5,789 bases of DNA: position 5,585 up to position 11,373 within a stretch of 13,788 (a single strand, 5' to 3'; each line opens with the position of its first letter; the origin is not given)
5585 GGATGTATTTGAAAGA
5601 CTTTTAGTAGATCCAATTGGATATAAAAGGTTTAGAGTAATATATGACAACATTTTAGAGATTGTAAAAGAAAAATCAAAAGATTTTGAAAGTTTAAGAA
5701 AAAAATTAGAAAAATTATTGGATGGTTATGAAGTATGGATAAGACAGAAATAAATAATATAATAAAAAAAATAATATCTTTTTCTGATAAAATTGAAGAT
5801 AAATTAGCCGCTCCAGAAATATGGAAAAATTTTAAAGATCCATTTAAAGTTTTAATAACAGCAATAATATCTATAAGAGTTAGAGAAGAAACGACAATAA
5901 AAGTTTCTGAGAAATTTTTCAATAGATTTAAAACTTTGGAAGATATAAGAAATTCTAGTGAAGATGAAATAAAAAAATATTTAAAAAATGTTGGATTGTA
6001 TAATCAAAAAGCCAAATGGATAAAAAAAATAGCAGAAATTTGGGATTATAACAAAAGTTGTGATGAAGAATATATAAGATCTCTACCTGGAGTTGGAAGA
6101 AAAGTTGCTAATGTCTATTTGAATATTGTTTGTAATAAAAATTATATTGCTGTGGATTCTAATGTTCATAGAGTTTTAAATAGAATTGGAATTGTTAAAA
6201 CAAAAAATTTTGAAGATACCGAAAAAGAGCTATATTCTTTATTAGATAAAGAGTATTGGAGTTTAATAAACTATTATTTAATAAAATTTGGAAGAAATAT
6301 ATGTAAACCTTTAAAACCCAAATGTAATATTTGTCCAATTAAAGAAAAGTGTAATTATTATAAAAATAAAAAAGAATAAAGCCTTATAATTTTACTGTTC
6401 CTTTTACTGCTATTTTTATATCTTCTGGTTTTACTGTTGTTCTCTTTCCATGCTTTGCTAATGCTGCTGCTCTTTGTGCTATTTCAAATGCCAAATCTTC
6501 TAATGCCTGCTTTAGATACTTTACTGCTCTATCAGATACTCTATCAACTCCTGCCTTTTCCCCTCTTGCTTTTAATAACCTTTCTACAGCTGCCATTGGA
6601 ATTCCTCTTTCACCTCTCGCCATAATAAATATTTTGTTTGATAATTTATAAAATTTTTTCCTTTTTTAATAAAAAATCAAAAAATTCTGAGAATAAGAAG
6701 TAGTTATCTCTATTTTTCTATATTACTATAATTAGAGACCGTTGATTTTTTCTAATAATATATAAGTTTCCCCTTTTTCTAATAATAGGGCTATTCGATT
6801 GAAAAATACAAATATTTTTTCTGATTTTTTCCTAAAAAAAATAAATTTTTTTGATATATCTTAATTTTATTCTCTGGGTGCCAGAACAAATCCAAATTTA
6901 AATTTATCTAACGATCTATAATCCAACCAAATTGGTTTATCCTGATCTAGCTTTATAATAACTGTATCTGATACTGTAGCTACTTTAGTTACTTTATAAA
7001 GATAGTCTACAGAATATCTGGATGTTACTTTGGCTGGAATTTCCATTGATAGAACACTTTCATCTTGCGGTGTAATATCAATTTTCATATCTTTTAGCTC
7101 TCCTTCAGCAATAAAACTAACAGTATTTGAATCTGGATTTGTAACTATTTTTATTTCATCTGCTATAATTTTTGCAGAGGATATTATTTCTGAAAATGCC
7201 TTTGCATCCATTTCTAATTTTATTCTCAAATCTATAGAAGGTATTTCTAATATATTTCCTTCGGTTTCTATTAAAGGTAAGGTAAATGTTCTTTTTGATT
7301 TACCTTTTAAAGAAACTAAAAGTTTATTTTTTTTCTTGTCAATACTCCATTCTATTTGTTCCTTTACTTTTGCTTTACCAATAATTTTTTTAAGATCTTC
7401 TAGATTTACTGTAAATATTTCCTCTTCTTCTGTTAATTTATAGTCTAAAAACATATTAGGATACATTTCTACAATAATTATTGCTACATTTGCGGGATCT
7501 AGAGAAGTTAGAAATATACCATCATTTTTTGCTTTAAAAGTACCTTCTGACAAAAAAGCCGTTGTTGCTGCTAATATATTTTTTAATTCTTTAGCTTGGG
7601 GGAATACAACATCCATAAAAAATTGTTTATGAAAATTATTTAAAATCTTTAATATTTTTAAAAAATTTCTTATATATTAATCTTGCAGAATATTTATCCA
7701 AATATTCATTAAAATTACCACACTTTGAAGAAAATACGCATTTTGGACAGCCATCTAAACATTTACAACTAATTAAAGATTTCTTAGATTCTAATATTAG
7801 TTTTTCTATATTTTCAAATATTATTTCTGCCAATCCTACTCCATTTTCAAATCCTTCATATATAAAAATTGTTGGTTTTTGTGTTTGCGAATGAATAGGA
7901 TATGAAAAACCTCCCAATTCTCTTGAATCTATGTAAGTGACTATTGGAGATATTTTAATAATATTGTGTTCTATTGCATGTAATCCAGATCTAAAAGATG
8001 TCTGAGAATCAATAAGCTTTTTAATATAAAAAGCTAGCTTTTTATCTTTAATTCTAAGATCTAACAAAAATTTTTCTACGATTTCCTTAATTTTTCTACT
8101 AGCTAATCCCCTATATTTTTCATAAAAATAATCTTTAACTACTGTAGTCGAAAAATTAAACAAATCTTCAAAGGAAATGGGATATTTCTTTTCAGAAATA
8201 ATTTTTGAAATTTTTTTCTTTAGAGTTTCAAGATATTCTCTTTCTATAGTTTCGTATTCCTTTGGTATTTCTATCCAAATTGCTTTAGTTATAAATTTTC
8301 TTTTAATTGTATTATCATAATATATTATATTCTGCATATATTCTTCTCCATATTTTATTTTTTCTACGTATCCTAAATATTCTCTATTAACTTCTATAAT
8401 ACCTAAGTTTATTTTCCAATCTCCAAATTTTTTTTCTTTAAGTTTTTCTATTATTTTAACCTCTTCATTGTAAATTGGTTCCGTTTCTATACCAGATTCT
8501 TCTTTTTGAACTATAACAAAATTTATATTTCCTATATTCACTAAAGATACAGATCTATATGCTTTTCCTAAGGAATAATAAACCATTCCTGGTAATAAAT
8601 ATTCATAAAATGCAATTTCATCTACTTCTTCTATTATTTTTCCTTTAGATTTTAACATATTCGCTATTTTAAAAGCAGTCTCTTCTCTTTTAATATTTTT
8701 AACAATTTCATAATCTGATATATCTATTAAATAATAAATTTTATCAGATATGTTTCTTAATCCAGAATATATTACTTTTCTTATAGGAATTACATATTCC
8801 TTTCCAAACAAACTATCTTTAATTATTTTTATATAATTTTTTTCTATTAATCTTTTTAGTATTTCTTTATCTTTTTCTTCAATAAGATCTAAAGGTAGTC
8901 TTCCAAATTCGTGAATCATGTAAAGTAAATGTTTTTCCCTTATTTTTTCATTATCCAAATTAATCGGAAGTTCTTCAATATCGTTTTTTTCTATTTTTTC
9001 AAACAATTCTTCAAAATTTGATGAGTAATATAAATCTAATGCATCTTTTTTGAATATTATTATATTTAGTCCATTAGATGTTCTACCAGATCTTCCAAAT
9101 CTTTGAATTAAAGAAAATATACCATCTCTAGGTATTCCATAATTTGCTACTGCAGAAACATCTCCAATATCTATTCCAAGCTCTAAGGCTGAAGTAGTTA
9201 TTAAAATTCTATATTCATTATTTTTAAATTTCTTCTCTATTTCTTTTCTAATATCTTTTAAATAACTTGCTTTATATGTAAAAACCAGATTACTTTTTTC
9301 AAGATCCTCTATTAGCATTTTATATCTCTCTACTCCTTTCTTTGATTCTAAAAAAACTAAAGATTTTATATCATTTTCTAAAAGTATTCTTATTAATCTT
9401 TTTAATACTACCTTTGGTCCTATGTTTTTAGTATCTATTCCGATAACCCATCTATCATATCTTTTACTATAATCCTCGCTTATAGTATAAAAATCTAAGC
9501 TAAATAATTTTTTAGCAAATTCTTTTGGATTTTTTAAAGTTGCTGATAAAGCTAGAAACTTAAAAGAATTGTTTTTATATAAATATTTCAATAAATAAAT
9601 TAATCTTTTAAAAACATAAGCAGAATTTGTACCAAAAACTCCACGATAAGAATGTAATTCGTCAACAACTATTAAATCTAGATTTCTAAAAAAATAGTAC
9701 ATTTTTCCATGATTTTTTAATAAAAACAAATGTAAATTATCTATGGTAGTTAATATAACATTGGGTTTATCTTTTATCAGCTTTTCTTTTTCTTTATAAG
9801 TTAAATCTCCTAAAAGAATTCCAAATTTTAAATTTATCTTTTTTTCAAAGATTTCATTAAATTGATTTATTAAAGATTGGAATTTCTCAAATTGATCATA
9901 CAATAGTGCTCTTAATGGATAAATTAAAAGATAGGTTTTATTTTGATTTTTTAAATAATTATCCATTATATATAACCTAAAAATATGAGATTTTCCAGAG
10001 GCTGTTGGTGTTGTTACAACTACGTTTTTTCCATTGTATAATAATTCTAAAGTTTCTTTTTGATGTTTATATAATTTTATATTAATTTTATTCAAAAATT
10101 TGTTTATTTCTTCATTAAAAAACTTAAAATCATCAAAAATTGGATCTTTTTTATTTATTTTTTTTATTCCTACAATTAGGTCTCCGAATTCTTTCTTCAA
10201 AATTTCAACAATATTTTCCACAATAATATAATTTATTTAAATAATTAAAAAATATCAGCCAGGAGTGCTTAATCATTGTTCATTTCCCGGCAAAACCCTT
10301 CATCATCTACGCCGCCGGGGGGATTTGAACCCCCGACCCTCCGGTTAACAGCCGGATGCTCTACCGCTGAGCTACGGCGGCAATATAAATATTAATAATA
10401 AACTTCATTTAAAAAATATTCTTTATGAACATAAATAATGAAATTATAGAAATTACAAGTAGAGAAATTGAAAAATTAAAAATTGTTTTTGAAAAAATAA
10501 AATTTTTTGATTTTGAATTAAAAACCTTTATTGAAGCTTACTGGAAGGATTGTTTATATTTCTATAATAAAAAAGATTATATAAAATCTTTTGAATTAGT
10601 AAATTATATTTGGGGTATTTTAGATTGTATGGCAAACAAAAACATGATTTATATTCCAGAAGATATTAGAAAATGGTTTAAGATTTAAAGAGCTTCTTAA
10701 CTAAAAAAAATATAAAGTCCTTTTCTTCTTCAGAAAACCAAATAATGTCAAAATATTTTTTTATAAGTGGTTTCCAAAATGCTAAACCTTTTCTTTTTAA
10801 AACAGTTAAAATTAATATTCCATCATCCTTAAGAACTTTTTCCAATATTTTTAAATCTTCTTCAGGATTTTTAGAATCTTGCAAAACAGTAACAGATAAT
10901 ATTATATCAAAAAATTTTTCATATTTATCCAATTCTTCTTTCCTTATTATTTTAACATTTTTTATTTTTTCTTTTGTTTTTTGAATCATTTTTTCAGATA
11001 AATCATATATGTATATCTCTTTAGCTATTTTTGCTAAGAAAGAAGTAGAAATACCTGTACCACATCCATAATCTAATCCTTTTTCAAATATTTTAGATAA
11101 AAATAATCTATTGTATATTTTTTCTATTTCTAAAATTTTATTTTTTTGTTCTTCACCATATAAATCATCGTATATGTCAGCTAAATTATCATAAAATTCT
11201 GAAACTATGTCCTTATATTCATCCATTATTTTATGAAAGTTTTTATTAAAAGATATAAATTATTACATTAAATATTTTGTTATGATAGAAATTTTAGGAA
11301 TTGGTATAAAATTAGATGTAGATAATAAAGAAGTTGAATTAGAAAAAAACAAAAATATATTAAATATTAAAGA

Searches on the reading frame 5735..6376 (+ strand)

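Call 51: search_protein_families(library=pfam, proteins=[window:5735-6376:+], max_evalue=0.001)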
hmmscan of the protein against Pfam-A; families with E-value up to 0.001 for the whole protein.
window:5735-6376:+ (214 aa): 2 families
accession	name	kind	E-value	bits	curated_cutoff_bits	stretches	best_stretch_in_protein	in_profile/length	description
PF00730.31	HhH-GPD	-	5.7e-20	72.1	26.2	1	42-169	2-105/108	HhH-GPD superfamily base excision DNA repair protein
PF22175.2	Ogg-HhH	-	0.00078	19.5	27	0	59-165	39-156/173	8-oxoguanine DNA glycosylase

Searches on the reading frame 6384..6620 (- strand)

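Call 51: search_protein_families(library=pfam, proteins=[window:6384-6620:-], max_evalue=0.001)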
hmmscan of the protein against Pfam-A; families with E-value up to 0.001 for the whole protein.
window:6384-6620:- (78 aa): 5 families
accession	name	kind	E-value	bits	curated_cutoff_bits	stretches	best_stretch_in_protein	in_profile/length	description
PF00808.29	CBFD_NFYB_HMF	-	6.2e-13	49.2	21.4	1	6-72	2-65/65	Histone-like transcription factor (CBF/NF-Y) and archaeal histone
PF00125.30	Histone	-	2e-12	47.9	26.4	1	4-74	50-121/122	Core histone H2A/H2B/H3/H4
PF15511.12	CENP-T_C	-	1.7e-05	25.3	28.1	1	7-73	8-75/108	Centromere kinetochore component CENP-T histone fold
PF15630.12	CENP-S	-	8.4e-05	23.3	28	1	12-74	11-72/76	CENP-S protein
PF02969.23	TAF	-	0.00013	22.5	21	1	20-73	13-66/66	TATA box binding protein associated factor (TAF)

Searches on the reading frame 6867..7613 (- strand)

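Call 51: search_protein_families(library=pfam, proteins=[window:6867-7613:-], max_evalue=0.001)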
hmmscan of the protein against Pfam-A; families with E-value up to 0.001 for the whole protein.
window:6867-7613:- (248 aa): 4 families
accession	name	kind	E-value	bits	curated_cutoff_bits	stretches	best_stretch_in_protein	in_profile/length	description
PF02747.20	PCNA_C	-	7.3e-13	49.3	23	1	124-246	2-127/128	Proliferating cell nuclear antigen, C-terminal domain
PF00705.23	PCNA_N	-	9.3e-10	38.8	20.3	1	4-107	6-108/127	Proliferating cell nuclear antigen, N-terminal domain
PF02144.21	Rad1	-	5.7e-09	35.9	24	1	6-224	8-247/257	Repair protein Rad1/Rec1/Rad17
PF04139.18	Rad9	-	0.00031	20.7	25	1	25-168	16-169/253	Rad9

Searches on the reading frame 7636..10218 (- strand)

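Call 51: search_protein_families(library=pfam, proteins=[window:7636-10218:-], max_evalue=0.001)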
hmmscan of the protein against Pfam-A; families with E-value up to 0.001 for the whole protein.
window:7636-10218:- (860 aa): 5 families
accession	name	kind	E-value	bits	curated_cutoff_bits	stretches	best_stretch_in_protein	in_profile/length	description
PF00270.35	DEAD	-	2e-27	96.4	26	1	51-233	2-166/167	DEAD/DEAH box helicase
PF00271.37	Helicase_C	-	1.4e-20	74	23.5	1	273-380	4-109/110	Helicase conserved C-terminal domain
PF09369.15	MZB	-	1.4e-15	58.2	24.2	1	750-828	2-80/80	MrfA Zn-binding domain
PF04851.21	ResIII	-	1e-09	39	22.5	1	47-229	2-163/164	Type III restriction enzyme, res subunit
PF22590.2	Cas3-like_C_2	-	9e-05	23.1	27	1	296-381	16-105/106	CRISPR-associated nuclease/helicase Cas3, C-terminal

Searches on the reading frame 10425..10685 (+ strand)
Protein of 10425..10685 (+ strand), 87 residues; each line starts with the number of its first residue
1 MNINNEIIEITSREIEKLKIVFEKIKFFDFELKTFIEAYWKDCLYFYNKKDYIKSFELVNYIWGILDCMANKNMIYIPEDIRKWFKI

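Call 51: search_protein_families(library=pfam, proteins=[window:10425-10685:+], max_evalue=0.001)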
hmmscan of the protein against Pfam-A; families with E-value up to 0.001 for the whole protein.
window:10425-10685:+ (87 aa): 1 family
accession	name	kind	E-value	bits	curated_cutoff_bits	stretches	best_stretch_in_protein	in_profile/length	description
PF04010.18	DUF357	-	2e-08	34.6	29.4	1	10-70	5-68/73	Protein of unknown function (DUF357)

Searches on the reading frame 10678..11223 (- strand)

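Call 51: search_protein_families(library=pfam, proteins=[window:10678-11223:-], max_evalue=0.001)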
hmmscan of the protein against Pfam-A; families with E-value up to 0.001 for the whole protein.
window:10678-11223:- (181 aa): 8 families
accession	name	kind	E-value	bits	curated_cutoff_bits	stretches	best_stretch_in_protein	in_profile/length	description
PF08241.18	Methyltransf_11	-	7.4e-15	55.8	21.2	1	50-139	1-95/95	Methyltransferase domain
PF13489.12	Methyltransf_23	-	7.6e-15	55.4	27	1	32-145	8-122/164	Methyltransferase domain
PF13847.12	Methyltransf_31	-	5.2e-13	49.4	27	1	50-140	8-110/145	Methyltransferase domain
PF08242.18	Methyltransf_12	-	8.4e-11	42.9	30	1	50-137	1-98/98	Methyltransferase domain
PF13649.12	Methyltransf_25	-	8.9e-11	42.8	27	1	50-135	2-97/97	Methyltransferase domain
PF05219.18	DREV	-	3.3e-09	36.7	26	1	21-140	72-187/265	DREV methyltransferase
PF05401.17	NodS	-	0.00029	21.2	24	1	48-140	46-145/201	Nodulation protein S (NodS)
PF01209.24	Ubie_methyltran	-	0.00052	19.9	20.1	1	39-139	41-151/233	ubiE/COQ5 methyltransferase family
